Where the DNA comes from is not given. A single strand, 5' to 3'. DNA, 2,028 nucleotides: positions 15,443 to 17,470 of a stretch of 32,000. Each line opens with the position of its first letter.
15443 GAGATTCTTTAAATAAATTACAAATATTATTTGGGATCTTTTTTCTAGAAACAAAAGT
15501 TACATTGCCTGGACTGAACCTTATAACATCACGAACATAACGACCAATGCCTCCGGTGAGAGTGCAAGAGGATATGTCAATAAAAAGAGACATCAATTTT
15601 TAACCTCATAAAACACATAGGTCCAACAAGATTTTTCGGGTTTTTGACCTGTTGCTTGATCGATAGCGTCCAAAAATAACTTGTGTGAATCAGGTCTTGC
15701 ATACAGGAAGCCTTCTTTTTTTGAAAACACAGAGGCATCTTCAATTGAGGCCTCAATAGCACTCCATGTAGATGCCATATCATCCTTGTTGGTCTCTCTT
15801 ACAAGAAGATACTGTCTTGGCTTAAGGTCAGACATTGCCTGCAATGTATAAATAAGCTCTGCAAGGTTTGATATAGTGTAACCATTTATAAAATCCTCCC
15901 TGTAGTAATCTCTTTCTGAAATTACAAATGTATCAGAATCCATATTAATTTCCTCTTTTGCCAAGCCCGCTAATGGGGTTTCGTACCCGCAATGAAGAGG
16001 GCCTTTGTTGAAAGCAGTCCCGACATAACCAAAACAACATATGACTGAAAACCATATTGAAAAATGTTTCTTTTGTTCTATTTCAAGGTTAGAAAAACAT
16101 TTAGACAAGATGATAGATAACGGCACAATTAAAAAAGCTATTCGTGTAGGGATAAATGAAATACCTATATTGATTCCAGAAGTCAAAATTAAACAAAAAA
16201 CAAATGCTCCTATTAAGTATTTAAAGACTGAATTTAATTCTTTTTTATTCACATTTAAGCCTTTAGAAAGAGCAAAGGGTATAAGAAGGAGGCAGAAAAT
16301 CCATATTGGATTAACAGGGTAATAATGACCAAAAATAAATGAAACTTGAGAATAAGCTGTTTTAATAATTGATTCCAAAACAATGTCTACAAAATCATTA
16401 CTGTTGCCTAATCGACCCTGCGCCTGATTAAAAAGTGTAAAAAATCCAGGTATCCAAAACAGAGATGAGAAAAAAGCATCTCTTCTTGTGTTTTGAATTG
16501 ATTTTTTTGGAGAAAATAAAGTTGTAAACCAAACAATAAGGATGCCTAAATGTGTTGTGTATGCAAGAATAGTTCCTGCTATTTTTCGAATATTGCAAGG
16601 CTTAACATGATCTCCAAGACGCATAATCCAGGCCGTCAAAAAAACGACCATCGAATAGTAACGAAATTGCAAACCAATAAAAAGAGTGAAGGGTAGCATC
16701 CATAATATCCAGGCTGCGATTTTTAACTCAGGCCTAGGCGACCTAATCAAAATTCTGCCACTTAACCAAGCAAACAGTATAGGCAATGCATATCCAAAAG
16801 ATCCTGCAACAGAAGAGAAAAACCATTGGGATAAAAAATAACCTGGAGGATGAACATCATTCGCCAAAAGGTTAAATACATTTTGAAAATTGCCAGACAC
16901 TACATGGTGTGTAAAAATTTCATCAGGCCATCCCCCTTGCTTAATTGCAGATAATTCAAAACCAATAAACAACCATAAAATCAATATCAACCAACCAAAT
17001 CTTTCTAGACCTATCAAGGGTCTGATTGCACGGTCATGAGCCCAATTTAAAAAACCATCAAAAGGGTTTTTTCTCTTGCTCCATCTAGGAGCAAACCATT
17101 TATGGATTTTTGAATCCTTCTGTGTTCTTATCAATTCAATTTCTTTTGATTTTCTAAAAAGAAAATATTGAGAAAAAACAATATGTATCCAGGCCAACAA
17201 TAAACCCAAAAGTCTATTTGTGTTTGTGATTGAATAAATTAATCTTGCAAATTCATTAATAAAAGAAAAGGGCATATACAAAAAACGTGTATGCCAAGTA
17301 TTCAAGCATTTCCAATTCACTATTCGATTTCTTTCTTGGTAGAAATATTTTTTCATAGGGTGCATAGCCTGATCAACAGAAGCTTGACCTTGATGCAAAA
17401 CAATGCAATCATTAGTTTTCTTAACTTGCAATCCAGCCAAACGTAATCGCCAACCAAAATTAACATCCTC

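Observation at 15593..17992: Single polypeptide combining a cytoplasmic GT2 domain with a GT-C (PMT_2/ArnT-like) membrane glycosyltransferase domain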

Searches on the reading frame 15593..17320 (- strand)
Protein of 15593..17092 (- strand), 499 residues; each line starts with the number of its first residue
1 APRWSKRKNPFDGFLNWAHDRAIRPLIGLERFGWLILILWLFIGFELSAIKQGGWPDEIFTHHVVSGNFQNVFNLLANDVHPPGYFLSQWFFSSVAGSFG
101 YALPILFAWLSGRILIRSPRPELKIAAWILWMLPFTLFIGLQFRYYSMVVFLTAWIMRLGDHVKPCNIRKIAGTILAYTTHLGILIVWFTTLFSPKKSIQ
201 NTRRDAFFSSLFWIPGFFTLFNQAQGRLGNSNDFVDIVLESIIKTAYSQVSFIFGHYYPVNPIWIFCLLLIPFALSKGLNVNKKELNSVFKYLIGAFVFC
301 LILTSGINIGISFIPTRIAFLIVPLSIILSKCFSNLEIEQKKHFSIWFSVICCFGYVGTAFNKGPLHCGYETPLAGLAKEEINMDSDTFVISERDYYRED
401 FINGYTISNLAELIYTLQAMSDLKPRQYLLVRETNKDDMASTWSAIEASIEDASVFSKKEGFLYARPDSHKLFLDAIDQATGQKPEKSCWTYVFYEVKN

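Call 9: search_solved_structures(query=window:15593-17092:-, max_evalue=10, show_alignments=3)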
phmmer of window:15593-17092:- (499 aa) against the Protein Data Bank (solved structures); distinct sequences matched with E-value up to 10: 0.

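Call 10: find_homologous_proteins(query=window:15593-17092:-, max_evalue=0.001)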
Query window:15593-17092:- (499 aa): 6 proteins with E <= 0.001 among 7473 candidates.
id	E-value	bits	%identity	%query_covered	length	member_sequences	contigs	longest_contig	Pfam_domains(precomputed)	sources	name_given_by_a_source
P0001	0.0e+0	1150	99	100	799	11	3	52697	PF00535.33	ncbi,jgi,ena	-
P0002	8.4e-259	877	74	100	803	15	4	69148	PF00535.33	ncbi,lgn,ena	-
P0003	1.1e-258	877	75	100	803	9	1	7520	PF13641.13,PF00535.33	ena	-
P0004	2.5e-211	721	62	100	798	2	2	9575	PF13632.13,PF13641.13,PF00535.33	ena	-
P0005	4.4e-206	704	60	100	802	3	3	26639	PF13641.13,PF00535.33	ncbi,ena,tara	tara:strand:+ start:928 stop:3336 length:2409 start_codon:yes stop_codon:yes gene_type:complete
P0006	6.1e-202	690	60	100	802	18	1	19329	PF13632.13,PF10111.15,PF13641.13,PF00535.33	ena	-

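Call 16: search_solved_structures(query=A2, max_evalue=10, show_alignments=3)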
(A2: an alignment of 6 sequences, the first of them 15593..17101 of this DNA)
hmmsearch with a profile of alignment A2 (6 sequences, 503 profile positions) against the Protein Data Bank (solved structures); distinct sequences matched with E-value up to 10: 1.
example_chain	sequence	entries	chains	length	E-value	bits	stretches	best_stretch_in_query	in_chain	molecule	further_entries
8c4d_A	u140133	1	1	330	1.5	10.8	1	371-406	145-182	N-acetylmuramoyl-L-alanine amidase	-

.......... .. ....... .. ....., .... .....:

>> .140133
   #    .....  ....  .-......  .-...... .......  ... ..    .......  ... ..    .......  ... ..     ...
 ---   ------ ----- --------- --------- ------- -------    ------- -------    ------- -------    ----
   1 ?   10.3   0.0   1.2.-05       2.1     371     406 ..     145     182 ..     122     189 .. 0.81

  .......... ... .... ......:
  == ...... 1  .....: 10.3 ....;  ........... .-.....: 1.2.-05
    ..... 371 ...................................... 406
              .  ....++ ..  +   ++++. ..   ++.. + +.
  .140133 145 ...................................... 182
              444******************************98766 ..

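Call 19: find_encoding_contigs(protein=P0005, flank=10000, max_places=3)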
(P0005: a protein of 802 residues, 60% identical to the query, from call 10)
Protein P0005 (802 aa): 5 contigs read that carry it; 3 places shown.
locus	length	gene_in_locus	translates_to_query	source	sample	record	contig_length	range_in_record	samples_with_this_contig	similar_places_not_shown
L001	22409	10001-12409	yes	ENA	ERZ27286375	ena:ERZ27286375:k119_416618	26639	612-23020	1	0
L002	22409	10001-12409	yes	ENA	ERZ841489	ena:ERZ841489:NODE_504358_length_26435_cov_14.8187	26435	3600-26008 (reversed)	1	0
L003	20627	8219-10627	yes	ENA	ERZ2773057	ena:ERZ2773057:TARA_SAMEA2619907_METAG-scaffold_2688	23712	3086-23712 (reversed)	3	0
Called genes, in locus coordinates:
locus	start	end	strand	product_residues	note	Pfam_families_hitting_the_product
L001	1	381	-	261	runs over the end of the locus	PF03331:LpxC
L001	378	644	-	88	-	-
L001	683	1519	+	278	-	PF04321:RmlD_sub_bind, PF01370:Epimerase (weak), PF02719:Polysacc_synt_2 (faint)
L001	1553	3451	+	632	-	-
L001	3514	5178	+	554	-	PF13091:PLDc_2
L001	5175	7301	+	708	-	PF13620:CarboxypepD_reg, PF13715:CarbopepD_reg_2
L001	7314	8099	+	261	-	PF00535:Glycos_transf_2, PF13641:Glyco_tranf_2_3 (faint)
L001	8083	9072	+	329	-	PF13439:Glyco_transf_4 (weak), PF20706:GT4-conflict, PF00534:Glycos_transf_1, PF13692:Glyco_trans_1_4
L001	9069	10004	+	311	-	PF00535:Glycos_transf_2, PF10111:Glyco_tranf_2_2 (faint), PF13641:Glyco_tranf_2_3 (weak)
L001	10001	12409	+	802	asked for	PF00535:Glycos_transf_2, PF13641:Glyco_tranf_2_3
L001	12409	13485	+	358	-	PF00534:Glycos_transf_1, PF13692:Glyco_trans_1_4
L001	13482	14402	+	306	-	-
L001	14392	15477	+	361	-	PF20706:GT4-conflict (faint), PF00534:Glycos_transf_1, PF13692:Glyco_trans_1_4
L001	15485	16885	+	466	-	PF02397:Bac_transf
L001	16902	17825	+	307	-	PF00493:MCM (weak), PF20030:bpMoxR, PF00004:AAA (weak), PF07726:AAA_3, PF07728:AAA_5, PF17863:AAA_lid_2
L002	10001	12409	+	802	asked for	PF00535:Glycos_transf_2, PF13641:Glyco_tranf_2_3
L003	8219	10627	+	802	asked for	PF00535:Glycos_transf_2, PF13641:Glyco_tranf_2_3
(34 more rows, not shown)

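Call 20: find_encoding_contigs(protein=P0002, flank=10000, max_places=3)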
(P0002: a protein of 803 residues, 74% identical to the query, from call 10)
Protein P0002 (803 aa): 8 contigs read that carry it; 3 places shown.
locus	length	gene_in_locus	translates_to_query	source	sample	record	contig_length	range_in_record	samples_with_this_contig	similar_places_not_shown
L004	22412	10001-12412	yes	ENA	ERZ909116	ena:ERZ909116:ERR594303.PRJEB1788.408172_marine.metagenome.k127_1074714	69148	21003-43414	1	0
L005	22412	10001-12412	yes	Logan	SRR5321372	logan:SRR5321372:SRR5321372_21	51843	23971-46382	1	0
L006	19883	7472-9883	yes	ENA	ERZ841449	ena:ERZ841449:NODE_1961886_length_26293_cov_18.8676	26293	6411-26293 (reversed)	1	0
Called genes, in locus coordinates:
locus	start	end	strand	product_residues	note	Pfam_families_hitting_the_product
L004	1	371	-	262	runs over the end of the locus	PF03331:LpxC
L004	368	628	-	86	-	-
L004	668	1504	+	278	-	PF01370:Epimerase (faint), PF04321:RmlD_sub_bind, PF02719:Polysacc_synt_2 (faint)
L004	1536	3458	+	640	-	-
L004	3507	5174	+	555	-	PF13091:PLDc_2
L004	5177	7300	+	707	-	PF08308:PEGA (faint), PF13620:CarboxypepD_reg, PF13715:CarbopepD_reg_2 (weak)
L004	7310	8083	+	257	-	PF00535:Glycos_transf_2 (weak)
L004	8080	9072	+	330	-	PF13439:Glyco_transf_4 (weak), PF20706:GT4-conflict (weak), PF00534:Glycos_transf_1, PF13692:Glyco_trans_1_4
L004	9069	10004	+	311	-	PF00535:Glycos_transf_2, PF10111:Glyco_tranf_2_2 (weak)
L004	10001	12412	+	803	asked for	PF00535:Glycos_transf_2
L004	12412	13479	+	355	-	PF20706:GT4-conflict (weak), PF00534:Glycos_transf_1, PF13692:Glyco_trans_1_4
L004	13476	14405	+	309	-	-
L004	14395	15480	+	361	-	PF00534:Glycos_transf_1, PF13692:Glyco_trans_1_4, PF13524:Glyco_trans_1_2 (weak), PF20706:GT4-conflict (weak)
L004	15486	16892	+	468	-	PF02397:Bac_transf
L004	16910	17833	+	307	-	PF20030:bpMoxR, PF00004:AAA, PF07726:AAA_3, PF07728:AAA_5, PF17863:AAA_lid_2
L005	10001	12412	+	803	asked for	PF00535:Glycos_transf_2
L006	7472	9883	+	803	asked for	PF00535:Glycos_transf_2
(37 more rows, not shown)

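Call 23: search_protein_representatives(alignment_id=A2)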
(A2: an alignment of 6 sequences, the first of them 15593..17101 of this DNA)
Query: 6 sequences, 503 profile positions. Proteins with E-value up to 0.001 (for the whole library): 78; up to 1e-10: 5; up to 1e-30: 3. The best 78 are listed.
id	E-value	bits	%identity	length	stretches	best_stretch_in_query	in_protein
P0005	6.1e-294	991.9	-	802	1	1-503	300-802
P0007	1.6e-100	353.8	-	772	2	2-384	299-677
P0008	2.9e-65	237.5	-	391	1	107-500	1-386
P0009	1.4e-15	73.6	-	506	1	39-407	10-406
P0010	7.9e-11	57.9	-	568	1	47-383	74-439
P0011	4.6e-09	52.1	-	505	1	37-396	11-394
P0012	1.1e-07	47.6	-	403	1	35-357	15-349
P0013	4.7e-07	45.5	-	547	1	40-378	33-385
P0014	6.8e-07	44.9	-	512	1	56-400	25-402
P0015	9.0e-07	44.5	-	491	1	41-485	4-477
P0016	1.1e-06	44.3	-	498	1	56-364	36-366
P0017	1.5e-06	43.8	-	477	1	38-232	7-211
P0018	1.7e-06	43.7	-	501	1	36-384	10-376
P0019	2.4e-06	43.1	-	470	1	58-191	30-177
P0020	3.2e-06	42.7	-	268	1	34-158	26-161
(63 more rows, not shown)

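Call 24: search_protein_families(library=pfam, proteins=[P0007, P0009, P0010, P0011, P0012, P0013, P0014, P0015, P0016, P0018], max_evalue=0.01)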
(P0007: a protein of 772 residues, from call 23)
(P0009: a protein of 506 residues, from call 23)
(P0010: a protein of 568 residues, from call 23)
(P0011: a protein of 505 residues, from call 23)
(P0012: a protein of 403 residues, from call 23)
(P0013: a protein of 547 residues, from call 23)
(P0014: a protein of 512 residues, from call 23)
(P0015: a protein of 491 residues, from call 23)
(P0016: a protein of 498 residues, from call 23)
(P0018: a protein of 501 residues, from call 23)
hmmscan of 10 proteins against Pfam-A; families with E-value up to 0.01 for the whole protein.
P0007 (772 aa): 4 families
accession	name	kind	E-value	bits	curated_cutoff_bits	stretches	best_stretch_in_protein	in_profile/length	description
PF00535.33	Glycos_transf_2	-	1.7e-16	61.1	23.3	1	10-165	3-166/168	Glycosyl transferase family 2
PF13641.12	Glyco_tranf_2_3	-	2.4e-11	44.5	27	1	5-210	1-218/230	Glycosyltransferase like family 2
PF13506.12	Glyco_transf_21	-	0.00011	22.1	21.7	1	73-210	23-163/174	Glycosyl transferase family 21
PF02709.20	Glyco_transf_7C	-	0.00039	20.4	23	1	153-198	21-67/78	N-terminal domain of galactosyltransferase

P0009 (506 aa): 1 family
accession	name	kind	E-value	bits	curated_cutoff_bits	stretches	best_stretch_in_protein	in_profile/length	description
PF13231.12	PMT_2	-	0.0053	17.4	26.1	1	57-207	2-152/160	Dolichyl-phosphate-mannose-protein mannosyltransferase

P0010 (568 aa): 1 family
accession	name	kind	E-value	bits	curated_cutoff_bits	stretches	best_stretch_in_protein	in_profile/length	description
PF13231.12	PMT_2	-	1e-05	26.2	26.1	1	112-267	2-158/160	Dolichyl-phosphate-mannose-protein mannosyltransferase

P0011 (505 aa): 0 families

P0012 (403 aa): 1 family
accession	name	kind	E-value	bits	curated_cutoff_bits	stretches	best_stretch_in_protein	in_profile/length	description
PF09594.16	GT87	-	3.4e-05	24.2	25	1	66-221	4-150/237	Glycosyltransferase family 87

P0013 (547 aa): 0 families

P0014 (512 aa): 1 family
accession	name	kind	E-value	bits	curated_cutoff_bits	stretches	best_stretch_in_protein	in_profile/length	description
PF13231.12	PMT_2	-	1.8e-08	35.2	26.1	1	54-212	2-158/160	Dolichyl-phosphate-mannose-protein mannosyltransferase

P0015 (491 aa): 1 family
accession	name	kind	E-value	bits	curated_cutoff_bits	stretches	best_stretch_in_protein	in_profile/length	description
PF13231.12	PMT_2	-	0.0078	16.9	26.1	1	48-204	2-159/160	Dolichyl-phosphate-mannose-protein mannosyltransferase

P0016 (498 aa): 0 families

P0018 (501 aa): 0 families

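Call 27: search_protein_families(library=pfam, alignment_id=A3, max_evalue=0.01)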
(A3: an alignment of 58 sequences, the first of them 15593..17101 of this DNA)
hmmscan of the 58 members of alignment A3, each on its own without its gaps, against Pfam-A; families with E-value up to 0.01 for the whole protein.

A. member 1, window:15593-17101:- (502 aa): 0 families

B. families by the number of members that match (of 58 scanned): 8 families
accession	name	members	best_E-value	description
PF13231.12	PMT_2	36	4.7e-20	Dolichyl-phosphate-mannose-protein mannosyltransferase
PF02366.24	PMT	2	2e-05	Dolichyl-phosphate-mannose-protein mannosyltransferase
PF14897.12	EpsG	1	7.9e-06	EpsG family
PF09594.16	GT87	1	3.4e-05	Glycosyltransferase family 87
PF16841.11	CBM60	1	0.00046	Ca-dependent carbohydrate-binding module xylan-binding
PF15971.10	Mannosyl_trans4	1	0.00075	DolP-mannose mannosyltransferase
PF10131.15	PTPS_related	1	0.00091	6-pyruvoyl-tetrahydropterin synthase related domain; membrane protein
PF14559.12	TPR_19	1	0.0034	Tetratricopeptide repeat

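Call 29: find_homologous_proteins(query=A3, max_evalue=0.00001)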
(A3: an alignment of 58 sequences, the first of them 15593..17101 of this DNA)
Query A3 (58 sequences) (502 aa, profile of the alignment): 38 proteins with E <= 0.00001 among 8000 candidates.
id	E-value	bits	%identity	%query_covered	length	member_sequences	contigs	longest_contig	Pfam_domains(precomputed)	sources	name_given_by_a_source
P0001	1.4e-80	290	99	100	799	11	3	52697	PF00535.33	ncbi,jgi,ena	-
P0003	6.1e-68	248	75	100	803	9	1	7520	PF13641.13,PF00535.33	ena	-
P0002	3.4e-67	245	74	100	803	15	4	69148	PF00535.33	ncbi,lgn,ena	-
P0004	1.9e-65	240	62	100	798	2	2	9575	PF13632.13,PF13641.13,PF00535.33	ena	-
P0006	5.5e-63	232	60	100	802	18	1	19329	PF13632.13,PF10111.15,PF13641.13,PF00535.33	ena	-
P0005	1.7e-61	227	61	100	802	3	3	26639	PF13641.13,PF00535.33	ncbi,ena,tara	tara:strand:+ start:928 stop:3336 length:2409 start_codon:yes stop_codon:yes gene_type:complete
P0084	1.9e-59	220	32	15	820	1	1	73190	PF13231.13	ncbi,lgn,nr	ncbi:MAG: glycosyltransferase family 39 protein [Chloroflexi bacterium]|nr:glycosyltransferase famil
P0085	8.8e-56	208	23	40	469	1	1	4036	-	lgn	-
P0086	1.8e-55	207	44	6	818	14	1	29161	PF01757.29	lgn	-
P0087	2.8e-45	173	28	21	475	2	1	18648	PF13231.13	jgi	jgi:mannosyltransferase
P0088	5.1e-41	159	27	31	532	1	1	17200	PF13231.13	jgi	jgi:mannosyltransferase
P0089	9.2e-39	152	27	24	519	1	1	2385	PF13231.13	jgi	-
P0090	2.4e-38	150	-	-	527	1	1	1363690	PF11028.15,PF13231.13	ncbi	-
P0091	4.1e-33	133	-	-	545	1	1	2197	PF13231.13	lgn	-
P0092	1.2e-28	118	-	-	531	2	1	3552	-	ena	-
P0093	1.8e-20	91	-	-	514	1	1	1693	PF13231.13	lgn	-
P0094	2.0e-15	75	-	-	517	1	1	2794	PF02366.25,PF13231.13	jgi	-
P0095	2.6e-13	68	-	-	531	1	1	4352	PF02516.21,PF13231.13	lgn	-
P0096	5.7e-13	67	53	3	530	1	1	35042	PF13231.13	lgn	-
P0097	2.2e-12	65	-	-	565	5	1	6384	PF13231.13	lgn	-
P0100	3.5e-11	61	-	-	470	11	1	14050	PF13231.13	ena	-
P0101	5.8e-11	60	-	-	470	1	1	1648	PF02366.25,PF13231.13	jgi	jgi:4-amino-4-deoxy-L-arabinose transferase-like glycosyltransferase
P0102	1.3e-9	55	-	-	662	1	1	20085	PF13231.13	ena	-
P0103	1.4e-9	55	29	12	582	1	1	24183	PF13231.13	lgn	-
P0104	1.3e-8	52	32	6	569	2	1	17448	PF02366.25,PF13231.13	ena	-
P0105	1.5e-8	52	-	-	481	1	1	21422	PF02366.25,PF03901.24,PF13231.13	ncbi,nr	ncbi:MAG: glycosyltransferase family 39 protein [Bacteroidetes bacterium]|nr:glycosyltransferase fam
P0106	2.1e-8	51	45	4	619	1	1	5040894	PF13231.13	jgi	jgi:uncharacterized protein (TIGR03663 family)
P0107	2.4e-8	51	-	-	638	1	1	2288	PF11028.15,PF13231.13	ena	-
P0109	1.0e-7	49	37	5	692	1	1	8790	PF02366.25,PF13231.13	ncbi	ncbi:MAG: glycosyltransferase family 39 protein [Phycisphaerae bacterium]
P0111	1.9e-7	48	-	-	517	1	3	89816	PF02366.25,PF13231.13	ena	-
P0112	3.2e-7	48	-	-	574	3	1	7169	PF13231.13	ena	-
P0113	4.8e-7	47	-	-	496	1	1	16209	PF13231.13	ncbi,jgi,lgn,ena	jgi:4-amino-4-deoxy-L-arabinose transferase-like glycosyltransferase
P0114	1.5e-6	45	-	-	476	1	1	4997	PF02366.25,PF13231.13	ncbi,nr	ncbi:MAG: glycosyltransferase family 39 protein, partial [Verrucomicrobiota bacterium]|nr:glycosyltr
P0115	6.6e-6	43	70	2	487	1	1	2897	PF13231.13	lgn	-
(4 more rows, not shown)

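Call 30: search_solved_structures(query=A3, max_evalue=10, show_alignments=3)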
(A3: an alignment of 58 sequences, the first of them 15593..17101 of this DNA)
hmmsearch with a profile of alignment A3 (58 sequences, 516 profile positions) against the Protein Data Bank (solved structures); distinct sequences matched with E-value up to 10: 11.
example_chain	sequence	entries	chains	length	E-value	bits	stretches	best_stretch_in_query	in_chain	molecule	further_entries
4pgr_A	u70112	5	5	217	0.019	16.9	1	224-358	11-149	Uncharacterized protein YetJ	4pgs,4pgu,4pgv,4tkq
4pgw_A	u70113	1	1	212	0.026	16.5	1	233-358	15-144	Uncharacterized protein YetJ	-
6nq9_A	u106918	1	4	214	0.037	15.9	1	232-358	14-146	Uncharacterized protein YetJ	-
6nq8_A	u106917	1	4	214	0.037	15.9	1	232-358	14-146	Uncharacterized protein YetJ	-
6nq7_A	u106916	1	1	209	0.061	15.2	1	234-358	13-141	Uncharacterized protein YetJ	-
8iuk_R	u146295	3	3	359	0.086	14.7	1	143-207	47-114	Prostaglandin F2-alpha receptor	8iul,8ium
8iq4_R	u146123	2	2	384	0.18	13.7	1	143-207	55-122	Prostaglandin F2-alpha receptor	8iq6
8xjk_R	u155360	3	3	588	0.39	12.6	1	143-207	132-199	Fusion tag,Prostaglandin F2-alpha receptor,LgBiT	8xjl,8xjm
5ezm_A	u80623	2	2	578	0.71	11.7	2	204-382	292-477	4-amino-4-deoxy-L-arabinose transferase or related glycosyltransferases of PMT family | 4-amino-4-deoxy-L-arabinose (L-Ara4N) transferase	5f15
8xr6_3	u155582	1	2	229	1.5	10.7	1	195-315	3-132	ACPII-3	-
3p5n_A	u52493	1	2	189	2.2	10.1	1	217-311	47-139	Riboflavin uptake protein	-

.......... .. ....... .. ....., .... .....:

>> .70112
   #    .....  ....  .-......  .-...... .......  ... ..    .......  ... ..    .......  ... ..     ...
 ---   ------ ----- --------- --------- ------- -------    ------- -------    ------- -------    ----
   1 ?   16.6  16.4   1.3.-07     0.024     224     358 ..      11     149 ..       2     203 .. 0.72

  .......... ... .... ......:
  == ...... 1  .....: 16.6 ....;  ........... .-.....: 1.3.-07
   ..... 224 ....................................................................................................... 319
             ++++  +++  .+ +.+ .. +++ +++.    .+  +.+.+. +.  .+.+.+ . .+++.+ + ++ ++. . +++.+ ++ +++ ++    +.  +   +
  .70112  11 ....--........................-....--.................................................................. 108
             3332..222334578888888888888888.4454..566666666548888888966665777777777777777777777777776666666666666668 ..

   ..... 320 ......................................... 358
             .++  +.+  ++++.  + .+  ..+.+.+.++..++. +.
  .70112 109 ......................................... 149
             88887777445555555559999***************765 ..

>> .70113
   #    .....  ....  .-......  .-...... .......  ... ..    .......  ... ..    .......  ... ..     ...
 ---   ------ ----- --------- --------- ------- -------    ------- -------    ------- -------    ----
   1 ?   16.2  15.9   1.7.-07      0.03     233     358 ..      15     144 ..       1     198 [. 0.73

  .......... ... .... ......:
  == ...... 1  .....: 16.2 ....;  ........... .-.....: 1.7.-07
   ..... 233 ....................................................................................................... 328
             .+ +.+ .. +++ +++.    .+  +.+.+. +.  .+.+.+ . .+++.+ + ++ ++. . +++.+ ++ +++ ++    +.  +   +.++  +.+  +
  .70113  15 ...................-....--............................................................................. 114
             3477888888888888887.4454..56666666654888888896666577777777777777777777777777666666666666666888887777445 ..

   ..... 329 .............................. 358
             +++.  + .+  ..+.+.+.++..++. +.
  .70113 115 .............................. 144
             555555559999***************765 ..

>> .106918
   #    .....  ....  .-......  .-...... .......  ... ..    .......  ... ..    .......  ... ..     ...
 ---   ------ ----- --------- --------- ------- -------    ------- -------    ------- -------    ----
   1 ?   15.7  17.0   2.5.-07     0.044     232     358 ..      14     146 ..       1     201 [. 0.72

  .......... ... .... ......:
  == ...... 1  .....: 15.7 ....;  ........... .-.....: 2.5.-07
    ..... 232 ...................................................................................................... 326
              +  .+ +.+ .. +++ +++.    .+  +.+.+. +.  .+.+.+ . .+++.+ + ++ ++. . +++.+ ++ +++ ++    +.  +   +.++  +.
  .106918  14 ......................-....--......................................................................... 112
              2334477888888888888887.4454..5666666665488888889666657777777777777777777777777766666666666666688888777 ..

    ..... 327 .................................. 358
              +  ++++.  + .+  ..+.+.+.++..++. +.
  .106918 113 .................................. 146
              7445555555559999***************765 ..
